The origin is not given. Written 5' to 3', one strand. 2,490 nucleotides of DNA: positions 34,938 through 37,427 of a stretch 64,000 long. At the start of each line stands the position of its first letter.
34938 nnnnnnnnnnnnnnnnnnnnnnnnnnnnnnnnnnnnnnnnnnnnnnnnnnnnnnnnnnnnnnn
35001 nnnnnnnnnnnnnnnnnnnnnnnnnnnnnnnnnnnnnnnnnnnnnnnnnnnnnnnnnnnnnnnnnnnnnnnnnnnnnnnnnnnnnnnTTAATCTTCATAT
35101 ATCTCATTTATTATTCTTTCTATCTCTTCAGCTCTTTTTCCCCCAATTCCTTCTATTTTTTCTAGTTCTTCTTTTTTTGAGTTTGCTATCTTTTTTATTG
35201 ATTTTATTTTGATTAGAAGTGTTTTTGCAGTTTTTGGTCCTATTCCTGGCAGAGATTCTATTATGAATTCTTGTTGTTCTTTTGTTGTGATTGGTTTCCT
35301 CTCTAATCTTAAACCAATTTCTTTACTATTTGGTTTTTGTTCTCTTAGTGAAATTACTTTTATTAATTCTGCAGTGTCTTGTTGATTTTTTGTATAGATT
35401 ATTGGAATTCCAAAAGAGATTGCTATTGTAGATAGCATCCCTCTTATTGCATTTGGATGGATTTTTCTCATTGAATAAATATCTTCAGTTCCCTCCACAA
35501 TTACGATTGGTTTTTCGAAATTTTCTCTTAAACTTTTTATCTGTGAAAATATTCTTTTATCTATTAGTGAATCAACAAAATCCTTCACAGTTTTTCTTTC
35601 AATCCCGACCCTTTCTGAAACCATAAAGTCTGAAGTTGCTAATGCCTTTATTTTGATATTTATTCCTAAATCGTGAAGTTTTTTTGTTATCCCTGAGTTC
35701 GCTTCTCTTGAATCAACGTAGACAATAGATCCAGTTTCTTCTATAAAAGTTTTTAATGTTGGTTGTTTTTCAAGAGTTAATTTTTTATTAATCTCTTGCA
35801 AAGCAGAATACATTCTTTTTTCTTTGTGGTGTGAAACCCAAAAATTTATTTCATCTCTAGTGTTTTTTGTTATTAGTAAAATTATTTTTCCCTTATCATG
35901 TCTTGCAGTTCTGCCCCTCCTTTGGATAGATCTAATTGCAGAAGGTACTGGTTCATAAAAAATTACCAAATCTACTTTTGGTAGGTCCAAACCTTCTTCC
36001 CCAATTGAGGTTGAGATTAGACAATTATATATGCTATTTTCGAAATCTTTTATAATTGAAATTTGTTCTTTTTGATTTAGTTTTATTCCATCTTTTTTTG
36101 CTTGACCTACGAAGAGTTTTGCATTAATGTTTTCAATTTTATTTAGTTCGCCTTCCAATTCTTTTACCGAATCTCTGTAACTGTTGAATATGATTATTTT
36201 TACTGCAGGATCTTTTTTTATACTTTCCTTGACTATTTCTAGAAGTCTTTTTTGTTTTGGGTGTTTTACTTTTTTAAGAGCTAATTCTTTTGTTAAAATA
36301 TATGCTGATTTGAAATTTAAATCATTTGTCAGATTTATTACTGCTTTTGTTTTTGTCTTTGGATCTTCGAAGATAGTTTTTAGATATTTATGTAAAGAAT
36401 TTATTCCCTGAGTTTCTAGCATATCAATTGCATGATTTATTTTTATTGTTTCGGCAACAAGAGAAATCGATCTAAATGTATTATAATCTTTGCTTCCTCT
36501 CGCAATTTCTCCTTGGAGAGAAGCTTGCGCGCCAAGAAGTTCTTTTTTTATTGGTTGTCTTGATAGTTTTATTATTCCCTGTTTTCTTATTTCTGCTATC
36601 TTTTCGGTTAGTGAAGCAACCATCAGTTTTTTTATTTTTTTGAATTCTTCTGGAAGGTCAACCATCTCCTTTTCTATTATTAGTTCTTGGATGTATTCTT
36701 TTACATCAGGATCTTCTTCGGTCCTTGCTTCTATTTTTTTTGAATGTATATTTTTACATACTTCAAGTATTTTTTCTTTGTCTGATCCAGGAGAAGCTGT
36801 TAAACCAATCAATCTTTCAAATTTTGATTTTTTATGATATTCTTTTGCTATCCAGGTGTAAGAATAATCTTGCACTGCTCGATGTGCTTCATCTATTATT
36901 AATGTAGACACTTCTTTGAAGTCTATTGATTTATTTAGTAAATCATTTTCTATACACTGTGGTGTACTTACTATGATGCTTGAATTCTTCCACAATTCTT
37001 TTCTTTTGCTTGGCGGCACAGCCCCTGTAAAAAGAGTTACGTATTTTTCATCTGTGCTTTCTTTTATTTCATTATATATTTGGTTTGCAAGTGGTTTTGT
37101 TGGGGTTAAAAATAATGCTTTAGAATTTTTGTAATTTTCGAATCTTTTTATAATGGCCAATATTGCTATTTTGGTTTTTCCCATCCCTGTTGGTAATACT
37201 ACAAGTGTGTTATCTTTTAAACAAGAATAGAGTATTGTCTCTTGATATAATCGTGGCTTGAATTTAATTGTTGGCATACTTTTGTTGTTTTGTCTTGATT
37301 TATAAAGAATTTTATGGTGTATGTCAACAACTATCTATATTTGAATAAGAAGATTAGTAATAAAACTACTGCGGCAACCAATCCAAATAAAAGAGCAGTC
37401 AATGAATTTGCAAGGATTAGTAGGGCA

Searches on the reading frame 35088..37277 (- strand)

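Call 73: search_protein_families(library=pfam, proteins=[window:35088-37277:-], max_evalue=0.00001)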
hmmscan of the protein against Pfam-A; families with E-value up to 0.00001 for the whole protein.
window:35088-37277:- (729 aa): 8 families
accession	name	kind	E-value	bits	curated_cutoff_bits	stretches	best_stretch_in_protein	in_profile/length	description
PF02732.21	ERCC4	-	1.9e-33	115.8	24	1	521-641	1-139/140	ERCC4 domain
PF00270.35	DEAD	-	2.5e-28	99.3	26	1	11-167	3-164/167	DEAD/DEAH box helicase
PF04851.21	ResIII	-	1.8e-23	83.7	22.5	1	6-163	2-162/164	Type III restriction enzyme, res subunit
PF00271.37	Helicase_C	-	3e-23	82.6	23.5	1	347-460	4-109/110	Helicase conserved C-terminal domain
PF21210.2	RNA_helicase_helical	-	2.4e-17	63.5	27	1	225-325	6-106/108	Putative ATP-dependent RNA helicase, helical bundle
PF14520.12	HHH_5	-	3e-10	40.9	27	1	674-719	5-51/57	Helix-hairpin-helix domain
PF00633.29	HHH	-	3.8e-08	33.2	24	0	694-719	2-27/30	Helix-hairpin-helix motif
PF12826.13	HHH_2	-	6.5e-08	33.1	27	1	676-721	8-53/64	Helix-hairpin-helix motif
